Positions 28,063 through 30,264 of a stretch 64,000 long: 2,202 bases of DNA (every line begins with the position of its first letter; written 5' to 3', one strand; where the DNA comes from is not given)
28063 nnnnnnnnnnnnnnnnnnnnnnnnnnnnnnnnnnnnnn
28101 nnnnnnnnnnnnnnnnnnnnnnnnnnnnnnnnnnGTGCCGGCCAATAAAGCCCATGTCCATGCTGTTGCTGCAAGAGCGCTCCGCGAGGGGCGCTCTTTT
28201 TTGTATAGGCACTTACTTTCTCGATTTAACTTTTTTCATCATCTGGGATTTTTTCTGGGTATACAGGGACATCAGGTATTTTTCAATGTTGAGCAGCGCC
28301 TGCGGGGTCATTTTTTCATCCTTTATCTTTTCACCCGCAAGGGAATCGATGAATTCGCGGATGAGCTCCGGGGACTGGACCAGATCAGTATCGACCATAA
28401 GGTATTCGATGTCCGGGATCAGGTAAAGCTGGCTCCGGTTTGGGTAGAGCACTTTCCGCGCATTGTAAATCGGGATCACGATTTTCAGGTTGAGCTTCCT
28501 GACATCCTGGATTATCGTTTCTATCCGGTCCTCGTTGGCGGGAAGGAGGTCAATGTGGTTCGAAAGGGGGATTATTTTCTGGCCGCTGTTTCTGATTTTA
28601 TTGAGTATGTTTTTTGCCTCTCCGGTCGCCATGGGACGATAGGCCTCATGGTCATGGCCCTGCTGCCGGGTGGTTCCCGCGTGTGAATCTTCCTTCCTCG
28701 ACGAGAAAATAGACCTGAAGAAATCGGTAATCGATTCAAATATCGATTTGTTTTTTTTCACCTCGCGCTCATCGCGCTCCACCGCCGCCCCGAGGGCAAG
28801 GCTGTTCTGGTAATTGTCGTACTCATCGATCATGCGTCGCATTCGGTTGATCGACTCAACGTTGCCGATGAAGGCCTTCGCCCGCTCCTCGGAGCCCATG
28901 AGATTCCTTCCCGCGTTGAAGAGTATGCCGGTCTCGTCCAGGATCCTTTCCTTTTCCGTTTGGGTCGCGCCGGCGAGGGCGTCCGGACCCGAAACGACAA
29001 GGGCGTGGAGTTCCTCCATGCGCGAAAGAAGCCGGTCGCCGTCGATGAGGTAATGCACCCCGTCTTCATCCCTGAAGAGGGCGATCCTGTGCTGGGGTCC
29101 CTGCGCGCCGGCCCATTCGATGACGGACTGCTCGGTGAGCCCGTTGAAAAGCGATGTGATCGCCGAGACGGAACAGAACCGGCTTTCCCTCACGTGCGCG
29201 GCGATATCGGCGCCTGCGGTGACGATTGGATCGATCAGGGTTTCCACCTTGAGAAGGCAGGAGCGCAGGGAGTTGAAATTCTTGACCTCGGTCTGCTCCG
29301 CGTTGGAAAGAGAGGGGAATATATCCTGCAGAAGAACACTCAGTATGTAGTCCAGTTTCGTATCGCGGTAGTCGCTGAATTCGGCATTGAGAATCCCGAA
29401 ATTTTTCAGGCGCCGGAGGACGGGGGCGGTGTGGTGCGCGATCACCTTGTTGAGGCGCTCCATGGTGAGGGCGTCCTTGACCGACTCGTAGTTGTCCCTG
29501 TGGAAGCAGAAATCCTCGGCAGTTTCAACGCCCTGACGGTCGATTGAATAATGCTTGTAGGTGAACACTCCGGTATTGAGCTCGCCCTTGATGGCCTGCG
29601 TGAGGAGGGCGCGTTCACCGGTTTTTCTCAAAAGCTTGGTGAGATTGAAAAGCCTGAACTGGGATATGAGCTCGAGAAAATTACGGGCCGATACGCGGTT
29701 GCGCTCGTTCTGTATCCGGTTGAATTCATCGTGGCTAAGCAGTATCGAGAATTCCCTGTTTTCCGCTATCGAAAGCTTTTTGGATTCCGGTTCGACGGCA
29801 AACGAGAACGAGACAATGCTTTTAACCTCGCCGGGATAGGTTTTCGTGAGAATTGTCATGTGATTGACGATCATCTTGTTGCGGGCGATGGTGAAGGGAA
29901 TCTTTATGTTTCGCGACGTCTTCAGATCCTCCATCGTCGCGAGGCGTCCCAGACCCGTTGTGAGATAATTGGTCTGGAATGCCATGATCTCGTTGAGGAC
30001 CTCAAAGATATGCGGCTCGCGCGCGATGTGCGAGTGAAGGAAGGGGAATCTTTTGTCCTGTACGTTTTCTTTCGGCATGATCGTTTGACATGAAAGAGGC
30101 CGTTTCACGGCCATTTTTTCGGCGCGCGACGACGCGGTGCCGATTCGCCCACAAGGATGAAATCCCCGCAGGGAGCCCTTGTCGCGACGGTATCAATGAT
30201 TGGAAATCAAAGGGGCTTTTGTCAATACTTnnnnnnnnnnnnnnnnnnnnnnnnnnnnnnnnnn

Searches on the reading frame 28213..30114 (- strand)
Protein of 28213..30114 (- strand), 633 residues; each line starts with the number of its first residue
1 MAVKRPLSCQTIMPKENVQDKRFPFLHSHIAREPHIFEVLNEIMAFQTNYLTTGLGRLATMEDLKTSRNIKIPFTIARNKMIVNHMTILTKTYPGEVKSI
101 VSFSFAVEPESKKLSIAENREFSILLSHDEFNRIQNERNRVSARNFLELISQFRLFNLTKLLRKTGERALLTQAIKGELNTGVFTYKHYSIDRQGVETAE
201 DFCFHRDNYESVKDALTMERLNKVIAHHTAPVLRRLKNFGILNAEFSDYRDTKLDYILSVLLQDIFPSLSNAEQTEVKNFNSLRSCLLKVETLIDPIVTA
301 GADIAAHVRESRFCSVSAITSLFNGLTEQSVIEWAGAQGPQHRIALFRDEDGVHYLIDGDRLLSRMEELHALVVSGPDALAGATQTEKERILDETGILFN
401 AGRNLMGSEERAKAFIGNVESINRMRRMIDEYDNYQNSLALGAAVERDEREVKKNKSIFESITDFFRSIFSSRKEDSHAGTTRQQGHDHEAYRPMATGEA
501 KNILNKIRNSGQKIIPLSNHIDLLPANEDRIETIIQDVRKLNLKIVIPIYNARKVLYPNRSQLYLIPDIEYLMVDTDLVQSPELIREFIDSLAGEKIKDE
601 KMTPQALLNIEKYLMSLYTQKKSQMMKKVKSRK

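Call 3: search_protein_families(library=pfam, proteins=[window:28213-30114:-], max_evalue=1)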
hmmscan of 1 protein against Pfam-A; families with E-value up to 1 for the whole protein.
window:28213-30114:- (633 aa): 1 family
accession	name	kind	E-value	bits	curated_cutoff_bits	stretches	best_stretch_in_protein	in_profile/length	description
PF08811.16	DUF1800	-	0.016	14.9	26.1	1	430-509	57-136/419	Protein of unknown function (DUF1800)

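Call 4: search_protein_families(library=ncbifam, proteins=[window:28213-30114:-], max_evalue=1)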
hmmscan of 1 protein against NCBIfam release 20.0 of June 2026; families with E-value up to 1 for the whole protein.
window:28213-30114:- (633 aa): 0 families

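Call 5: search_protein_families(library=padloc, proteins=[window:28213-30114:-], max_evalue=1)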
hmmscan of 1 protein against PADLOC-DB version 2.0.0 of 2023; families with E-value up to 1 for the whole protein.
window:28213-30114:- (633 aa): 0 families

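Call 6: search_solved_structures(query=window:28213-30114:-, max_evalue=1)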
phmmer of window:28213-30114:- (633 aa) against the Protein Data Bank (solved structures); distinct sequences matched with E-value up to 1: 0.

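Call 7: find_homologous_proteins(query=window:28213-30114:-, max_evalue=0.001)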
Query window:28213-30114:- (633 aa): 108 proteins with E <= 0.001 among 8000 candidates.
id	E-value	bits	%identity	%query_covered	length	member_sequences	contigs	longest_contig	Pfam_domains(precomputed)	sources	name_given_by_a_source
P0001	0.0e+0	1370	100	98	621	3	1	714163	-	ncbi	-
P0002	0.0e+0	1101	84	93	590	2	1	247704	-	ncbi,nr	ncbi:MAG: hypothetical protein JW838_11550 [Spirochaetes bacterium]|nr:hypothetical protein [Spiroch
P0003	1.5e-264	897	64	98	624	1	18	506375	-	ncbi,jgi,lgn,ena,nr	ncbi:MAG TPA: hypothetical protein PLM53_02660 [Spirochaetota bacterium]|nr:hypothetical protein [Sp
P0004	2.6e-262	890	63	98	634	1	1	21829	-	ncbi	-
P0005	7.3e-262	888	65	98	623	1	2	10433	-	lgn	-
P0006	1.5e-261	887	64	98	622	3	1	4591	-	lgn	-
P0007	1.7e-261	887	64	98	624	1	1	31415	-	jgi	jgi:hypothetical protein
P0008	7.6e-261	885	63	98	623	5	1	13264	-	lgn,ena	-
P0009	1.2e-260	884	63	98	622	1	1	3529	-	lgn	-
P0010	1.5e-260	884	64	98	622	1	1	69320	-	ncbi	-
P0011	3.8e-259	879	62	98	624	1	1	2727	-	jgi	jgi:hypothetical protein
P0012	5.2e-259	879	63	98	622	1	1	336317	-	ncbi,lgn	-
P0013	5.3e-257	872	63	98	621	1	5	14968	-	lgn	-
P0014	7.8e-257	871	63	98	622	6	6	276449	-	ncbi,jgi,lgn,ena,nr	ncbi:MAG: hypothetical protein KBC90_03755 [Spirochaetes bacterium]|nr:hypothetical protein [Spiroch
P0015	1.1e-256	871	62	97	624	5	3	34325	-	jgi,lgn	jgi:hypothetical protein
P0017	2.5e-256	870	62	98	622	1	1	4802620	-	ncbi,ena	-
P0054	4.9e-155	535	43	97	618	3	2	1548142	-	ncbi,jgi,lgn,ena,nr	ncbi:MAG: hypothetical protein CVV44_14530 [Spirochaetae bacterium HGW-Spirochaetae-1]|jgi:hypotheti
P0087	5.0e-129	450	37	97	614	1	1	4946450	-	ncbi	-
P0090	9.2e-129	449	39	97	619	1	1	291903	-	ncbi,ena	-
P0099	1.1e-122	429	38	96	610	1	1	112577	-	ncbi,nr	ncbi:MAG: hypothetical protein N3F66_01060 [Spirochaetes bacterium]|nr:hypothetical protein [Spiroch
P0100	4.8e-121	423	37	96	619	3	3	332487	-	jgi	-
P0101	3.2e-118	414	35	95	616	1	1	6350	-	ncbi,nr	ncbi:MAG: hypothetical protein FWG49_02715 [Leptospirales bacterium]|nr:hypothetical protein [Leptos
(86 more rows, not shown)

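Call 12: find_encoding_contigs(protein=P0017, flank=8000, max_places=2)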
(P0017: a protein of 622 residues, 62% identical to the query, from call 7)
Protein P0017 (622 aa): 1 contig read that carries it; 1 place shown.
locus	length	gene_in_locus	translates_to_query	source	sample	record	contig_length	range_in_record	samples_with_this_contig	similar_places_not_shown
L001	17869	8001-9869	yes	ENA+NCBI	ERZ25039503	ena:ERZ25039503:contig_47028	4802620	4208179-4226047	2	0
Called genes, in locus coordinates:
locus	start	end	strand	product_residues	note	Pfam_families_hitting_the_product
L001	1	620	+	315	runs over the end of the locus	PF00480:ROK, PF01869:BcrAD_BadFG (faint)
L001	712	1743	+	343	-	PF02912:Phe_tRNA-synt_N, PF01409:tRNA-synt_2d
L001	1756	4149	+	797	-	PF01588:tRNA_bind, PF03483:B3_4, PF03484:B5, PF17759:tRNA_synthFbeta, PF03147:FDX-ACB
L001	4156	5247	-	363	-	PF01590:GAF, PF13185:GAF_2, PF13492:GAF_3 (weak), PF00990:GGDEF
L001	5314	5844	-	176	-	PF01928:CYTH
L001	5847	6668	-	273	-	PF10646:Germane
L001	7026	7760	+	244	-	PF01135:PCMT, PF00398:RrnaAD (weak), PF13847:Methyltransf_31, PF13649:Methyltransf_25 (weak)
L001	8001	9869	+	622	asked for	-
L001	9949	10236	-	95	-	PF09723:Zn_ribbon_8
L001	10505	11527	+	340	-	PF04055:Radical_SAM, PF16199:Radical_SAM_C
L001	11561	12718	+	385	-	-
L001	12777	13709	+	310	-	PF01430:HSP33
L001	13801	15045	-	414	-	PF00211:Guanylate_cyc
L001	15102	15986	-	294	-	PF02754:CCG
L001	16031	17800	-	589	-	PF12797:Fer4_2 (faint), PF13746:Fer4_18 (faint), PF13183:Fer4_8, PF12838:Fer4_7 (weak), PF13183:Fer4_8, PF13187:Fer4_9, PF13237:Fer4_10 (weak), PF13534:Fer4_17, +2 more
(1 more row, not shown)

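Call 13: find_encoding_contigs(protein=P0087, flank=8000, max_places=2)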
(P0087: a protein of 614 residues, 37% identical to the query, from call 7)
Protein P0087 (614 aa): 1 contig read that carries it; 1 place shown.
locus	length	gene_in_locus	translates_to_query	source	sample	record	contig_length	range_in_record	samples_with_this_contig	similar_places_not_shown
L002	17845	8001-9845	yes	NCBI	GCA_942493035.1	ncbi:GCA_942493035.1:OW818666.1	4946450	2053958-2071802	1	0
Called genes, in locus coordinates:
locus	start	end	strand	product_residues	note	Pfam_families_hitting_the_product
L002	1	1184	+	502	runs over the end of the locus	PF08668:HDOD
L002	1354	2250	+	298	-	PF02091:tRNA-synt_2e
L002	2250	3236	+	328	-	PF01368:DHH, PF02272:DHHA1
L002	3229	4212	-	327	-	PF00294:PfkB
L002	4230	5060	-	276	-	PF00005:ABC_tran, PF13304:AAA_21 (faint)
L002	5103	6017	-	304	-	PF16745:RsgA_N (weak), PF03193:RsgA_GTPase, PF01926:MMR_HSR1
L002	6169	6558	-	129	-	-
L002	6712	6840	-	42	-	-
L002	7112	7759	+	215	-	PF01135:PCMT, PF13489:Methyltransf_23 (weak), PF13847:Methyltransf_31, PF08241:Methyltransf_11 (weak), PF13649:Methyltransf_25 (weak)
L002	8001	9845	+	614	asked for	-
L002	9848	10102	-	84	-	PF09723:Zn_ribbon_8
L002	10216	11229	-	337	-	PF04055:Radical_SAM, PF16199:Radical_SAM_C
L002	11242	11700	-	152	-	-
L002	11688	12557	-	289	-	PF02569:Pantoate_ligase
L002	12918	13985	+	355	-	-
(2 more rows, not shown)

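Call 14: find_encoding_contigs(protein=P0054, flank=6000, max_places=1)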
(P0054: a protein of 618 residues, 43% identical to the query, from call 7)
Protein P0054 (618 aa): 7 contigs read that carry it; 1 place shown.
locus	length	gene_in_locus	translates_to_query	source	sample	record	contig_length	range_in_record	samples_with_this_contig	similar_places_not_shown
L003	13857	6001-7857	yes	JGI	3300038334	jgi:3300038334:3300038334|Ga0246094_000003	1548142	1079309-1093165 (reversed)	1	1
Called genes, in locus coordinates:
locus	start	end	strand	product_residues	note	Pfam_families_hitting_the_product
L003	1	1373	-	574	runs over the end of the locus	PF20250:FapA_N, PF03961:FapA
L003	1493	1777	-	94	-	PF01985:CRS1_YhbY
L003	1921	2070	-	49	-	-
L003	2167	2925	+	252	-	PF00704:Glyco_hydro_18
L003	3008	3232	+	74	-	-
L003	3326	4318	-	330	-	PF12724:Flavodoxin_5 (weak), PF13183:Fer4_8 (faint), PF13237:Fer4_10, PF00037:Fer4, PF12837:Fer4_6 (weak), PF12838:Fer4_7 (weak), PF13187:Fer4_9 (weak), PF14697:Fer4_21 (weak)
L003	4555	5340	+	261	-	PF01135:PCMT, PF13847:Methyltransf_31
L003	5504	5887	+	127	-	PF00072:Response_reg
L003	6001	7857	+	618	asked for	-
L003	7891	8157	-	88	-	PF09723:Zn_ribbon_8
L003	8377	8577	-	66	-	-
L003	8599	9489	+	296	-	PF04055:Radical_SAM, PF16199:Radical_SAM_C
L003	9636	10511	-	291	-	PF12706:Lactamase_B_2 (faint), PF00753:Lactamase_B (weak)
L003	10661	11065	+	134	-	-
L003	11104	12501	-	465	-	PF07690:MFS_1, PF13347:MFS_2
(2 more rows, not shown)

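Call 15: find_encoding_contigs(protein=P0099, flank=6000, max_places=1)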
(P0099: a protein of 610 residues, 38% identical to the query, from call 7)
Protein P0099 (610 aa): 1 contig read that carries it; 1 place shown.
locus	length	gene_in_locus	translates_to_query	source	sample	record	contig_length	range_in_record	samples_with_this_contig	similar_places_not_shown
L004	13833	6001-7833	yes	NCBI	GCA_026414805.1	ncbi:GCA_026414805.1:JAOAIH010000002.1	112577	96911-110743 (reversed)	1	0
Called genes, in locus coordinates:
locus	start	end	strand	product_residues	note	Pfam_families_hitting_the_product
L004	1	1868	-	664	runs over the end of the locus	-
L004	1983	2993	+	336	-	PF02618:YceG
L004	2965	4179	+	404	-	PF01136:Peptidase_U32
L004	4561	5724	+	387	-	PF13393:tRNA-synt_His, PF00587:tRNA-synt_2b, PF13393:tRNA-synt_His, PF03129:HGTP_anticodon (weak)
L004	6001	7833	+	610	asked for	-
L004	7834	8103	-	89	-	PF09723:Zn_ribbon_8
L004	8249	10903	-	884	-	PF00672:HAMP, PF00015:MCPsignal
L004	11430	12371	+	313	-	PF01476:LysM (weak), PF01551:Peptidase_M23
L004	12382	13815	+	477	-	PF02527:GidB, PF00588:SpoU_methylase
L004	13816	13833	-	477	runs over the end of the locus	PF00266:Aminotran_5 (weak), PF00282:Pyridoxal_deC, PF00155:Aminotran_1_2 (faint)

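Call 16: find_encoding_contigs(protein=P0100, flank=6000, max_places=1)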
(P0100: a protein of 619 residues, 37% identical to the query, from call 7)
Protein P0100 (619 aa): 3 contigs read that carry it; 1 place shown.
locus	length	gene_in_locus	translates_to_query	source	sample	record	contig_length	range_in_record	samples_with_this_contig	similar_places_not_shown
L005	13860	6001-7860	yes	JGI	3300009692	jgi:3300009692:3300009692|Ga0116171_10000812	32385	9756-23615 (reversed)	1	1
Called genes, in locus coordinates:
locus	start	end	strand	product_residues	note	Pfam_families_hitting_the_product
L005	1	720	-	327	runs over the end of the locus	PF00294:PfkB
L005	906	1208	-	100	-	-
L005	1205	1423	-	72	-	PF09720:Unstab_antitox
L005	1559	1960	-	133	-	-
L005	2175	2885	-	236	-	PF00005:ABC_tran, PF13304:AAA_21 (faint)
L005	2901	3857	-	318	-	PF16745:RsgA_N, PF03193:RsgA_GTPase, PF01926:MMR_HSR1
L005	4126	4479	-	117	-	-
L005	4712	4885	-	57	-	-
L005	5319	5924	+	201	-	PF01135:PCMT, PF13847:Methyltransf_31, PF08241:Methyltransf_11 (weak), PF13649:Methyltransf_25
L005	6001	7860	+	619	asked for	-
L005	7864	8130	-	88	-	PF09723:Zn_ribbon_8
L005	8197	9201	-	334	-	PF04055:Radical_SAM, PF16199:Radical_SAM_C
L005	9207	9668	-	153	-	-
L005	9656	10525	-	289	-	PF02569:Pantoate_ligase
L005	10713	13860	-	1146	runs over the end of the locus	PF02811:PHP, PF07733:DNA_pol3_alpha, PF17657:DNA_pol3_finger, PF14579:HHH_6, PF01336:tRNA_anti-codon (weak)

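Call 17: find_encoding_contigs(protein=P0090, flank=6000, max_places=1)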
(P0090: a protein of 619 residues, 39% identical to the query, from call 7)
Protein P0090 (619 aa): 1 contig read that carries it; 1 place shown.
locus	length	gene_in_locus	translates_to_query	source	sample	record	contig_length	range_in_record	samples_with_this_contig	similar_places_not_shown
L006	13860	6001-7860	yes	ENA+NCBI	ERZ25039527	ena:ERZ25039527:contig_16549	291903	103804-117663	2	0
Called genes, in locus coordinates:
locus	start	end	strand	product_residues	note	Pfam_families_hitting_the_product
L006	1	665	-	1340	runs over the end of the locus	PF00072:Response_reg, PF01590:GAF, PF13185:GAF_2, PF08447:PAS_3, PF08448:PAS_4, PF13426:PAS_9, PF07730:HisKA_3, PF02518:HATPase_c, +5 more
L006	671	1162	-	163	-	PF00072:Response_reg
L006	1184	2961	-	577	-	PF13493:DUF4118, PF00989:PAS (faint), PF08448:PAS_4, PF00512:HisKA, PF02518:HATPase_c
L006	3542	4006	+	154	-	-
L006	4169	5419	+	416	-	PF13393:tRNA-synt_His, PF00587:tRNA-synt_2b, PF13393:tRNA-synt_His, PF03129:HGTP_anticodon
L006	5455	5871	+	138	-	PF13787:HXXEE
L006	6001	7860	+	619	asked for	-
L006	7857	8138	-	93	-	PF09723:Zn_ribbon_8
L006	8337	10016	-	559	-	PF00501:AMP-binding, PF13193:AMP-binding_C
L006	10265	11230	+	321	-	PF04055:Radical_SAM, PF16199:Radical_SAM_C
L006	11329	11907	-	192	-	PF00697:PRAI (weak)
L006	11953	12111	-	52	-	-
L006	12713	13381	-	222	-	PF12832:MFS_1_like (weak), PF07690:MFS_1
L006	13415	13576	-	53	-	-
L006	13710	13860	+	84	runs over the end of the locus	-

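Call 22: predict_structure(alignment_id=A1)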
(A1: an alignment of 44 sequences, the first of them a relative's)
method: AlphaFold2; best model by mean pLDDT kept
length: 621 residues; sequences in the alignment: 44
mean_pLDDT: 84.2   pTM: 0.50
mean pLDDT of the five models: 84.2, 84.1, 81.5, 81.4, 80.9
residues with pLDDT >= 90: 288; 70-90: 254; 50-70: 45; < 50: 34
segments of 3 or more residues with pLDDT < 50: 1-4, 441-444, 458-481
pLDDT, mean of each block of 10 residues (from residue 1): 59 89 94 95 92 93 93 95 94 87 93 94 94 94 93 93 89 93 91 92 89 93 88 86 93 92 94 88 72 88 89 83 86 89 91 89 72 83 90 83 84 90 82 59 50 52 33 34 64 87 90 83 87 91 87 85 89 91 84 91 89 70 44
secondary structure, 60 per line:
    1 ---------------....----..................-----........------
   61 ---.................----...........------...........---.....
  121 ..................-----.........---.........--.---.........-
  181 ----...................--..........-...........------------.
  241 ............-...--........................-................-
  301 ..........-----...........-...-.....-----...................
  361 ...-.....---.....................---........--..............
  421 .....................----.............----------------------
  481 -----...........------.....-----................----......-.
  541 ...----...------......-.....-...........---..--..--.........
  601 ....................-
elements in order: H16-19 H24-41 H49-54 H64-80 E85-95 E102-112 H116-138 H146-152 H156-164 E171-179 E185-193 H194-203 H206-215 H217-227 H240-252 H259-282 H284-299 E301-303 H304-310 H316-326 E332-336 E342-346 H347-363 H365-369 H373-393 H397-404 H407-441 H446-458 H486-496 H513-528 E533-538 H540-543 E557-562 H564-568 H570-580 H592-620

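Call 24: search_protein_representatives(alignment_id=A1)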
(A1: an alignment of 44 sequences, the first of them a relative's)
Query: 44 sequences, 619 profile positions. Proteins with E-value up to 0.001 (for the whole library): 79; up to 1e-10: 74; up to 1e-30: 59. The best 79 are listed.
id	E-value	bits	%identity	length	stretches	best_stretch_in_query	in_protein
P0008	9.5e-267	902.9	-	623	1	2-618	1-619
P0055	2.0e-247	839.1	-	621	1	6-618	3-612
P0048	4.6e-247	837.9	-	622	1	5-618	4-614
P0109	3.8e-242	821.6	-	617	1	7-619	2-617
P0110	9.8e-237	803.7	-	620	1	4-615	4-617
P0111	7.6e-236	800.8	-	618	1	4-616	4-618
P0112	2.3e-228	776.1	-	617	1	4-618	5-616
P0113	5.7e-224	761.6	-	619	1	4-613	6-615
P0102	1.4e-223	760.3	-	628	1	2-611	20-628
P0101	1.3e-222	757.1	-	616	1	6-618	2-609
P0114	5.9e-222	754.9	-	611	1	6-617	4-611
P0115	4.7e-221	751.9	-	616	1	3-616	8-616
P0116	1.1e-217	740.9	-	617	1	3-616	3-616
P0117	2.6e-216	736.3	-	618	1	9-617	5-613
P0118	3.2e-214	729.4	-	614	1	3-618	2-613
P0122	9.5e-199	678.3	-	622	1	7-618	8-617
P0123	3.8e-195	666.4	-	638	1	5-615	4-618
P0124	1.4e-192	657.9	-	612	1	7-618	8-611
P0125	2.1e-188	644.1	-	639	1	6-617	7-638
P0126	8.8e-185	632.1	-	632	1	10-618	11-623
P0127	3.6e-169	580.6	-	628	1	3-618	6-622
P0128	3.7e-167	573.9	-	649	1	9-615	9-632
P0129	5.2e-163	560.2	-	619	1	5-612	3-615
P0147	3.0e-74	267.0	-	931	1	4-289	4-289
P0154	2.8e-58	214.3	-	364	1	450-618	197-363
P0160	4.8e-29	117.7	-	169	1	536-618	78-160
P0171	4.5e-15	71.5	-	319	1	550-605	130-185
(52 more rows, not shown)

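Call 26: search_protein_families(library=pfam, proteins=[P0147, P0154, P0171, P0160, P0128], max_evalue=0.01)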
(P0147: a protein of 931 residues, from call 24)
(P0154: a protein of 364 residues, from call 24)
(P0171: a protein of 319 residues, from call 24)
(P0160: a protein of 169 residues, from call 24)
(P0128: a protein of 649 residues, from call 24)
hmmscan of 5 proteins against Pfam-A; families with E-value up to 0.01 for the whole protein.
P0147 (931 aa): 2 families
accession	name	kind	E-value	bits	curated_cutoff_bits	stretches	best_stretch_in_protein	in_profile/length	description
PF00654.25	Voltage_CLC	-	3e-77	260.6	24.8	1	417-757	2-344/346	Voltage gated chloride channel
PF00571.33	CBS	-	3.9e-17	62.7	24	2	865-914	9-55/57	CBS domain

P0154 (364 aa): 0 families

P0171 (319 aa): 0 families

P0160 (169 aa): 0 families

P0128 (649 aa): 0 families
